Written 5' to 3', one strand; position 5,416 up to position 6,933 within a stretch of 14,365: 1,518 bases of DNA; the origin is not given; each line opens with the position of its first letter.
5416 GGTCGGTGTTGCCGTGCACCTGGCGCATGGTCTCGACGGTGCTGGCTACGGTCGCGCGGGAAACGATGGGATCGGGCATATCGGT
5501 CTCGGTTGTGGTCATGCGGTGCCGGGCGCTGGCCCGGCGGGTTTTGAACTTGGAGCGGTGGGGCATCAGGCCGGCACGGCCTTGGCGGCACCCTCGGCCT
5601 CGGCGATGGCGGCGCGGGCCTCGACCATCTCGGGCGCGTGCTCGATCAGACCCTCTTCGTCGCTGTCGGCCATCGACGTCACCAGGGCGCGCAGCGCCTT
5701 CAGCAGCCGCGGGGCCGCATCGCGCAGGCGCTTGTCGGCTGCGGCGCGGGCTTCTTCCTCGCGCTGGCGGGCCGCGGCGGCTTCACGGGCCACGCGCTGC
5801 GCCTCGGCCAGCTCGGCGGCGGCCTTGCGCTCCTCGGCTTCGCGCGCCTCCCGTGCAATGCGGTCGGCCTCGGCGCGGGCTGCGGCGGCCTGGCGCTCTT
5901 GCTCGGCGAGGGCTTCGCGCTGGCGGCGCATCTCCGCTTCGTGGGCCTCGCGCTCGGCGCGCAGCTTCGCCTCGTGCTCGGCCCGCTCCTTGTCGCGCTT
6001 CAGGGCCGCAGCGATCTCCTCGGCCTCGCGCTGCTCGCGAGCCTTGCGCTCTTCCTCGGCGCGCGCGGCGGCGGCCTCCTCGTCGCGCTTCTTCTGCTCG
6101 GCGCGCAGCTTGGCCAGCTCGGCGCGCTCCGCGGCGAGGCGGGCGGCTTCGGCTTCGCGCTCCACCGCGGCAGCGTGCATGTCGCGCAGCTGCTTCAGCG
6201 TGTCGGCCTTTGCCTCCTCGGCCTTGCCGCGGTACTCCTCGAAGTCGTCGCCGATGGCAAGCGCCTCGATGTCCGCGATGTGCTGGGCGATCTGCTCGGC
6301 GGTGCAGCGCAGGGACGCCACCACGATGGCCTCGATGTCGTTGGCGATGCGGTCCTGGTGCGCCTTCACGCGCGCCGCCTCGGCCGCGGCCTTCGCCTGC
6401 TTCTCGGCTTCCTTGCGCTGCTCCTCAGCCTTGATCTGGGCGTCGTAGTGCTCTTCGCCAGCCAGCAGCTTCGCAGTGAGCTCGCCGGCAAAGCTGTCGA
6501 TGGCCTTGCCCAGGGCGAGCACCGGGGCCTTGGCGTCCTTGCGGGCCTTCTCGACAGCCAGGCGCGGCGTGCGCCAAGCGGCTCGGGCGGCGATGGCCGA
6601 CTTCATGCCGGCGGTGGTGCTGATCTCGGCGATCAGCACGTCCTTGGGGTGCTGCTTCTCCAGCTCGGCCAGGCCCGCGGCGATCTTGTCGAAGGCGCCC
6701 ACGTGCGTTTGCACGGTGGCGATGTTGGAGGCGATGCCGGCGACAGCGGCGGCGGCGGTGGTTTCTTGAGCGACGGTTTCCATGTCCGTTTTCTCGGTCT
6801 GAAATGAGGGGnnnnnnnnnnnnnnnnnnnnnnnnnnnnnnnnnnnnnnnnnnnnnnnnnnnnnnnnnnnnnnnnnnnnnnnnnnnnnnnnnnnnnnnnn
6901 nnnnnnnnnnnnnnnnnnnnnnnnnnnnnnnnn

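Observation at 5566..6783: ~200-residue E/R/K/A charged repeat tract in a protein next to the recombination module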

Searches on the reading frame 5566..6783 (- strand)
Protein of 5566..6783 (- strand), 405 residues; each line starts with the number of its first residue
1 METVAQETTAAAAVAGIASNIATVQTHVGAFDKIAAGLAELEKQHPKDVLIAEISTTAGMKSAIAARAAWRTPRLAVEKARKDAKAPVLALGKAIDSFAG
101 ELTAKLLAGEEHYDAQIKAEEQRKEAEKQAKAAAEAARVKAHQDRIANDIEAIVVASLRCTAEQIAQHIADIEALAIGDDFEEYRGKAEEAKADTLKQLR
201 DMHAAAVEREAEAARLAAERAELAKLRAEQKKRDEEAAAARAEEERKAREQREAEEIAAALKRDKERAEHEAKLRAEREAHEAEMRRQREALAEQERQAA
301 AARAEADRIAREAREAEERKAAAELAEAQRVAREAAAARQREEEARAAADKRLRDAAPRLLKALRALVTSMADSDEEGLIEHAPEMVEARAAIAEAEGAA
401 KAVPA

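Call 6: search_protein_families(library=pfam, proteins=[window:5566-6783:-], max_evalue=0.01)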
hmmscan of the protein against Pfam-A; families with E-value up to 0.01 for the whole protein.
window:5566-6783:- (405 aa): 0 families

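Call 7: search_protein_families(library=phrogs, proteins=[window:5566-6783:-], max_evalue=0.01)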
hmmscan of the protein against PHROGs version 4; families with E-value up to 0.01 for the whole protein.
window:5566-6783:- (405 aa): 5 families
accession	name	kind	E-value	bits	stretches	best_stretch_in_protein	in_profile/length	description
phrog_16469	-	unknown function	8.3e-24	85.7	1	20-350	27-353/392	-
phrog_17928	-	unknown function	5.4e-18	65.9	1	6-360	53-388/511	-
phrog_1376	-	unknown function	3.6e-08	34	1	133-314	112-306/362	-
phrog_6347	-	unknown function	0.0021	18.1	1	76-257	60-237/384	-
phrog_21091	-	unknown function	0.0031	18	1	59-247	53-241/407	-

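Call 11: search_solved_structures(query=window:5566-6783:-, max_evalue=1)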
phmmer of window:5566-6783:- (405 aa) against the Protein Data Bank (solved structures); distinct sequences matched with E-value up to 1: 3.
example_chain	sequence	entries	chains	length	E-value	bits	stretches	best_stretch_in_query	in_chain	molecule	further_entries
3ieb_A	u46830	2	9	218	0.13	15.2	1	8-114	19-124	Hexulose-6-phosphate synthase SgbH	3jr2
6qw6_U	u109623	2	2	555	0.43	13.5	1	268-377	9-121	U4/U6.U5 tri-snRNP-associated protein 2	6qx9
3jcr_V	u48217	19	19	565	0.44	13.5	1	268-377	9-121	hSad1 | U4/U6.U5 tri-snRNP-associated protein 2 | Ubiquitin carboxyl-terminal hydrolase 39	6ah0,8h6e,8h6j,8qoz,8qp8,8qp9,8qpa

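Call 13: find_homologous_proteins(query=window:5566-6783:-)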
Query window:5566-6783:- (405 aa): 1197 proteins with E <= 0.001 among 8000 candidates; the best 120 are listed.
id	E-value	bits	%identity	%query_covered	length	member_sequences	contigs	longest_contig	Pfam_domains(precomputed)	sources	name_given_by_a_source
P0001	6.5e-217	738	100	100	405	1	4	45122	-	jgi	jgi:hypothetical protein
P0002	3.2e-148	512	82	90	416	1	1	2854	-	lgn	-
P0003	1.1e-113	398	68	89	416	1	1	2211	-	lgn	-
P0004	3.1e-72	262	51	91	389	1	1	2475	-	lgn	-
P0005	5.8e-71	258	60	46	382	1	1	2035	-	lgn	-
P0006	1.5e-67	247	51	87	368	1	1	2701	-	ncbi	-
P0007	2.4e-66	243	57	49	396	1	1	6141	-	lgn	-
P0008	2.7e-66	243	55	48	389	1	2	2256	-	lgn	-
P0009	2.4e-65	239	49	90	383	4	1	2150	-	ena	-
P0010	4.0e-65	239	51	91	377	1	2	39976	-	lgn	-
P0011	7.1e-65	238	50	89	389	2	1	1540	-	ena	-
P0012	2.0e-64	236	57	49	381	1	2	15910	-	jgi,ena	-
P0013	2.9e-64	236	60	50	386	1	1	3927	-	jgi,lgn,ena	-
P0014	4.1e-64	235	55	68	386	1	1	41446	-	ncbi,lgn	-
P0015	5.5e-64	235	62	48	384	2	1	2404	-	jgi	-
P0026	1.6e-61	227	46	91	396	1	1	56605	-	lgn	-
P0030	1.7e-59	220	52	53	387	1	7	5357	-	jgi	jgi:colicin import membrane protein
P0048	2.2e-54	203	57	56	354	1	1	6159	-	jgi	jgi:colicin import membrane protein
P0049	8.3e-54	202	57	53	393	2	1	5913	-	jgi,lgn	jgi:colicin import membrane protein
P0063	3.4e-50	190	51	45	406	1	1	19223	-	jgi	jgi:colicin import membrane protein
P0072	2.0e-49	187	46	96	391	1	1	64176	-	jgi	-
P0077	7.7e-49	185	51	66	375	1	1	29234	PF07083.17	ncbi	-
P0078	1.0e-48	185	50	48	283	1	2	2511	-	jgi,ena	jgi:hypothetical protein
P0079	2.7e-48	183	45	67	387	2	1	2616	PF07083.17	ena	-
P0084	6.5e-47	179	48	45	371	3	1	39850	PF07083.17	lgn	-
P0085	7.9e-47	179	50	57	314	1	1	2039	PF07083.17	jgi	jgi:hypothetical protein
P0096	1.6e-45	174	46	66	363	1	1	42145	PF07083.17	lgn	-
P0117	1.0e-44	172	45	65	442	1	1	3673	-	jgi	jgi:colicin import membrane protein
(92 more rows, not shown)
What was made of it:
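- Closest known: TolA central domain. Same: This is the probable cause of the 'colicin import membrane protein' labels on homologues (call 13).
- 1,197 word-indexed homologues (call 13). JGI labels exist on P0030, P0048, P0049, P0063 and P0117 (call 13). Other homologues are labelled 'SbcCD ATPase subunit' for the same compositional reason (call 13).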

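Call 14: search_dna_similar(query=window:5566-6783:-, collection=phages, mode=protein, max_rows=30)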
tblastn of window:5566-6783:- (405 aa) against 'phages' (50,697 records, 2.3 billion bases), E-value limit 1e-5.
Records with a match: 2; places in all: 2; records where one place covers at least 80% of the query: 0.
Best place of each record, by identity: <60% 2.
By first word of the organism name: Xanthomonas 2.
By host as written in the record: - 2.
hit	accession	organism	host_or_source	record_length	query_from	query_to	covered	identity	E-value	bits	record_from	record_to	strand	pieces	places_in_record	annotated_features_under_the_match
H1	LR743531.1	Xanthomonas phage Tenjo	Phage obtained from sewage water ...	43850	31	117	21%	37.9%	8e-6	54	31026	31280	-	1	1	protein of unknown function DUF820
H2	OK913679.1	Xanthomonas phage JUN5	Grand Junction Colorado WWTP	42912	31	117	21%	37.9%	9e-6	54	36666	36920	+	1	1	hypothetical protein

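Call 18: search_protein_families(library=pfam, proteins=[window:5566-6783:-, P0077, P0079, P0084, P0085, P0096, P0010, P0014, P0026], max_evalue=10)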
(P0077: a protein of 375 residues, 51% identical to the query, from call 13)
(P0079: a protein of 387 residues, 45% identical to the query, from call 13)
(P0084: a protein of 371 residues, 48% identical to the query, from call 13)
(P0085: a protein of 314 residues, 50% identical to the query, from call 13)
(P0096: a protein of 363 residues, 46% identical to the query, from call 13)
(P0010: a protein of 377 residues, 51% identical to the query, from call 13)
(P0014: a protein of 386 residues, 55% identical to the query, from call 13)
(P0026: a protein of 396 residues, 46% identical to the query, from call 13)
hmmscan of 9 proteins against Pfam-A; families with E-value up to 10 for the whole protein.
window:5566-6783:- (405 aa): 0 families

P0077 (375 aa): 1 family
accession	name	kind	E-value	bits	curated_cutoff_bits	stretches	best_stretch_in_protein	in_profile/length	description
PF07083.16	DUF1351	-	1.4e-07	31.9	27.8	1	14-124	12-118/210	Protein of unknown function (DUF1351)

P0079 (387 aa): 1 family
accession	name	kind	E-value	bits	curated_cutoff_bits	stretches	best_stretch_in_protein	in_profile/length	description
PF07083.16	DUF1351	-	2.8e-06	27.7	27.8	1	39-120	33-114/210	Protein of unknown function (DUF1351)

P0084 (371 aa): 1 family
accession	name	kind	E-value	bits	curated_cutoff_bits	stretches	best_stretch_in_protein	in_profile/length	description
PF07083.16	DUF1351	-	7.7e-07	29.5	27.8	1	14-127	12-121/210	Protein of unknown function (DUF1351)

P0085 (314 aa): 2 families
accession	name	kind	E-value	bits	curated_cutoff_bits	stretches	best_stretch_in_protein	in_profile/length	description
PF07083.16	DUF1351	-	3e-07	30.8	27.8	1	11-152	12-150/210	Protein of unknown function (DUF1351)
PF12722.12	Hid1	-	6.1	5.4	22.5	1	152-306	567-710/812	High-temperature-induced dauer-formation protein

P0096 (363 aa): 2 families
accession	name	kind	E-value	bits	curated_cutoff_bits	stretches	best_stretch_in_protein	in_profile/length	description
PF07083.16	DUF1351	-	2.1e-08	34.6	27.8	1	14-121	12-115/210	Protein of unknown function (DUF1351)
PF11802.13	CENP-K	-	0.0079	16.2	27.2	1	36-132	76-172/263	Centromere-associated protein K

P0010 (377 aa): 2 families
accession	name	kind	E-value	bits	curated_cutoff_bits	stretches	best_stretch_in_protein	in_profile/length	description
PF00010.31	HLH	-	0.021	15.1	20.7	1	122-162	2-40/53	Helix-loop-helix DNA-binding domain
PF04388.17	Hamartin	-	4.1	6.5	25.9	1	151-340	401-594/727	Hamartin protein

P0014 (386 aa): 2 families
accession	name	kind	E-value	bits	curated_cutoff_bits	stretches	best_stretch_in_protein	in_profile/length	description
PF00010.31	HLH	-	0.062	13.6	20.7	1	122-146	2-26/53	Helix-loop-helix DNA-binding domain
PF14398.11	ATPgrasp_YheCD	-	2.9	7.5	26.8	1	253-357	90-197/255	YheC/D like ATP-grasp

P0026 (396 aa): 1 family
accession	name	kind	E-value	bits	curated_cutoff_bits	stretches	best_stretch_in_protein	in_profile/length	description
PF13868.11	TPH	-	1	8.2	27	1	193-361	165-343/352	Trichohyalin-plectin-homology domain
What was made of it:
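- P0077, P0084, P0085 and P0096 pass the Pfam DUF1351 gathering score (call 18).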

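Call 21: find_encoding_contigs(protein=P0001, flank=10000, max_places=4)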
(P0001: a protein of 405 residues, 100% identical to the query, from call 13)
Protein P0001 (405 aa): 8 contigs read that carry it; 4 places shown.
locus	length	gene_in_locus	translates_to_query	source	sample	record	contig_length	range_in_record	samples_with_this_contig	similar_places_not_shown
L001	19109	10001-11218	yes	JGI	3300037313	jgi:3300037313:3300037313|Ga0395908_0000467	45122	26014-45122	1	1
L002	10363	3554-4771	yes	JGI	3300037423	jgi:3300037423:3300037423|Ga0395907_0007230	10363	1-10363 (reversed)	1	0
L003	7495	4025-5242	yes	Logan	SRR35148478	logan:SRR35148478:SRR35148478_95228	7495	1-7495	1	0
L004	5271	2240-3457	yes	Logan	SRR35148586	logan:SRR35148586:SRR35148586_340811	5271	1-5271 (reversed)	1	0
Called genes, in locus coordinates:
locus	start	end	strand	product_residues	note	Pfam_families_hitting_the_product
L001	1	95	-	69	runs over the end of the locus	-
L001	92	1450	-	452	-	PF00772:DnaB, PF13481:AAA_25, PF03796:DnaB_C, PF06745:ATPase (weak)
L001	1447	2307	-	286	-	-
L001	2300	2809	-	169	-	-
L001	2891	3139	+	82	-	-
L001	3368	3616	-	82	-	-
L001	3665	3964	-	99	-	PF14549:P22_Cro, PF15943:YdaS_toxin (weak)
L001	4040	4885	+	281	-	PF01381:HTH_3 (weak), PF00717:Peptidase_S24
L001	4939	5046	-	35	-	-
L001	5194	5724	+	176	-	PF00226:DnaJ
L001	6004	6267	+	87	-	-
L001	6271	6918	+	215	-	-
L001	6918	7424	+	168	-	-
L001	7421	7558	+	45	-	-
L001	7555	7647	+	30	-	-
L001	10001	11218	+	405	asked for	-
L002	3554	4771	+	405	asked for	-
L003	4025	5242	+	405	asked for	-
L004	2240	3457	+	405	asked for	-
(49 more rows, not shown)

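Call 26: find_related_loci(query=A1, collection=genome_contigs, flank=6000)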
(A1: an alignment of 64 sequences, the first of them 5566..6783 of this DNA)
Query A1 (405 aa) in genome_contigs; peptide patterns used: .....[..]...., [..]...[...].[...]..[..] (x = any residue, [..] = any of these).
165 stretches matched a pattern; 39 encode a relative of the query (tblastn E <= 1e-3); 39 distinct loci.
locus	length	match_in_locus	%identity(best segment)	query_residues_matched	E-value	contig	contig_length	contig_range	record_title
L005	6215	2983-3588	50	3-201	8e-49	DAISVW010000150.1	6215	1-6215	MAG TPA_asm: Aestuariivirga sp. isolate CTOTU1234 NODE_11026_length_6215_cov_6.495455, whole genome shotgun sequence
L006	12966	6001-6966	44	19-368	1e-48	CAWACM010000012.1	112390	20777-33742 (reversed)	MAG: uncultured proteobacterium isolate MFD09286.bin.2.121 genome assembly, contig: contig_32563, whole genome shotgun s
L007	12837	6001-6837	44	17-312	2e-46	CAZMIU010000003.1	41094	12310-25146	MAG TPA_asm: uncultured Candidatus Saccharibacteria bacterium isolate SRP292972_co1_74 genome assembly, contig: NODE_541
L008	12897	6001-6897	42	3-300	6e-40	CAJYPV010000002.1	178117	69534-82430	MAG: Burkholderiaceae bacterium isolate SP106_2_metabat2_genome_mining.33 genome assembly, contig: k127_41943, whole gen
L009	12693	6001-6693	46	3-246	1e-38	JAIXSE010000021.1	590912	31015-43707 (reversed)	MAG: Rubrivivax sp. isolate C4_MAG_00089 pond_C4_MAG_00089_000000000035, whole genome shotgun sequence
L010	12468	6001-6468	55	8-166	3e-30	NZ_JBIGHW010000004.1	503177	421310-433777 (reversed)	Pelomonas margarita strain LKC17W NODE_4_length_503177_cov_53.065143, whole genome shotgun sequence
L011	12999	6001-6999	40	17-356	7e-30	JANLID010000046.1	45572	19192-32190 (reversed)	MAG: Gallionella sp. isolate S40-6 k99_181975, whole genome shotgun sequence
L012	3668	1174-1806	42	31-244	3e-25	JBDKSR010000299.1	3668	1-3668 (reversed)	MAG: Bryobacteraceae bacterium isolate 6_bin.226 c_000000525253, whole genome shotgun sequence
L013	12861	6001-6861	40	28-335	9e-25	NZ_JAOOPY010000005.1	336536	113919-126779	Variovorax sp. N23 scaffold5, whole genome shotgun sequence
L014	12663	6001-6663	41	24-252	2e-22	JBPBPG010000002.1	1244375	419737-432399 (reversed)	MAG: Janthinobacterium lividum isolate 3300051445_8 3300051445_8_Ga0502434_00000001, whole genome shotgun sequence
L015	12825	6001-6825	39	12-290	7e-22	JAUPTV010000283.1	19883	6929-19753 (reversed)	MAG: Pseudomonadota bacterium isolate erpe_2018_sw_3hr_WHONDRS-SW48-000086_B_bin.13 scaffold_647891, whole genome shotgu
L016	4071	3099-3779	36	18-267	2e-21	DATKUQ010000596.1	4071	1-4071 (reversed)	MAG TPA_asm: Burkholderiales bacterium isolate SMAG_U14111 k141_377884, whole genome shotgun sequence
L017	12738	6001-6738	39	15-259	3e-21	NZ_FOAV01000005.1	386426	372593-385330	Roseateles sp. YR242, whole genome shotgun sequence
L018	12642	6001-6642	35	18-237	4e-20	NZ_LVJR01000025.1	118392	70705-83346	Rhodanobacter sp. FW104-R8 contig120, whole genome shotgun sequence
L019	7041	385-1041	35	15-232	5e-20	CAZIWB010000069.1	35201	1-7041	MAG TPA_asm: uncultured Cellvibrionaceae bacterium isolate SRP193066_co1_141 genome assembly, contig: NODE_1384_length_3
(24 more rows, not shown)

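Call 31: predict_structure(alignment_id=A1)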
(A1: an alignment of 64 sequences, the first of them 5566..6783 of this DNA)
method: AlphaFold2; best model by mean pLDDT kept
length: 405 residues; sequences in the alignment: 64
mean_pLDDT: 82.5   pTM: 0.47
mean pLDDT of the five models: 82.5, 81.1, 80.3, 80.0, 76.4
residues with pLDDT >= 90: 148; 70-90: 186; 50-70: 50; < 50: 21
segments of 3 or more residues with pLDDT < 50: 273-275, 399-405
pLDDT, mean of each block of 10 residues (from residue 1): 68 86 87 88 85 82 88 91 89 86 85 90 96 98 97 98 98 97 98 98 98 96 95 94 92 83 59 47 62 80 79 78 78 78 77 74 70 54 60 61 39
secondary structure, 60 per line:
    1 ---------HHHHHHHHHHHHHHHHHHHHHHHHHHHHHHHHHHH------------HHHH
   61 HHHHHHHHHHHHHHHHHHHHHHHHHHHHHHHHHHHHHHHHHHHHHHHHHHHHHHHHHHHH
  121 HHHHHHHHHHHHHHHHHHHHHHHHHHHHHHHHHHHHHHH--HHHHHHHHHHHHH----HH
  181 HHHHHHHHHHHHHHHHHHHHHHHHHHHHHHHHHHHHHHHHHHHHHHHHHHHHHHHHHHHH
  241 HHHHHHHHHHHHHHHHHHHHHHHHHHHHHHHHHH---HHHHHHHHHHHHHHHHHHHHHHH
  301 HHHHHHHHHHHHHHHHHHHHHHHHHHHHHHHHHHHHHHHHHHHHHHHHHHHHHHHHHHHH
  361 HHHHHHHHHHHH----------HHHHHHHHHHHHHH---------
elements in order: H10-44 H57-159 H162-174 H179-274 H278-372 H383-396
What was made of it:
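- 6175..6783 (-): Conserved N-terminal helical domain (residues 1-203), distantly DUF1351-like. Predicted helices 10-44, 57-159 and 162-174. AF2 (call 31).
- The AF2 tertiary arrangement is uncertain: pTM 0.47, with a break at 275-277 at pLDDT <50 and no turn-forming residues there (call 31). The AF2 break at 275-277 has no turn residues and low confidence (call 31).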

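Call 35: search_protein_families(library=pfam, alignment_id=A2, max_evalue=0.001)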
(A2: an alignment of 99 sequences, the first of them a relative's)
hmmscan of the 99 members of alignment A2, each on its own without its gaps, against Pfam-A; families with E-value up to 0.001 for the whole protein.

A. member 1, L005:2133-2342:+ (69 aa): 0 families

B. families by the number of members that match (of 99 scanned): 26 families (the first 25 are shown)
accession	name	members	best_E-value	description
PF09588.16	YqaJ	9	1.1e-29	YqaJ-like viral recombinase domain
PF04404.17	ERF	6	1.3e-20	ERF superfamily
PF03837.19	RecT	5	1.2e-53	RecT family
PF12684.13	DUF3799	3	2.1e-34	PDDEXK-like domain of unknown function (DUF3799)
PF13479.12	AAA_24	2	1.5e-08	AAA domain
PF17762.8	HTH_ParB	2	1.5e-07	ParB HTH domain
PF13401.12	AAA_22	2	4.3e-06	AAA domain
PF03193.22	RsgA_GTPase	2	0.00073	RsgA GTPase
PF11672.13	DUF3268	1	2.4e-31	zinc-finger-containing domain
PF00072.30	Response_reg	1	9.1e-26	Response regulator receiver domain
PF10108.15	DNA_pol_B_exo2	1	1.4e-17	Predicted 3'-5' exonuclease related to the exonuclease domain of PolB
PF04397.21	LytTR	1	3.6e-17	LytTr DNA-binding domain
PF20788.2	YuA_Gp49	1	4.9e-16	YuA phage, Gp49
PF01381.28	HTH_3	1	3.9e-12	Helix-turn-helix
PF13392.12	HNH_3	1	5.1e-12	HNH endonuclease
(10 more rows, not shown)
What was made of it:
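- In 28 genome loci, YqaJ 9, ERF 6, RecT 5, DUF3799 3 and AAA_24 2 (call 35).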
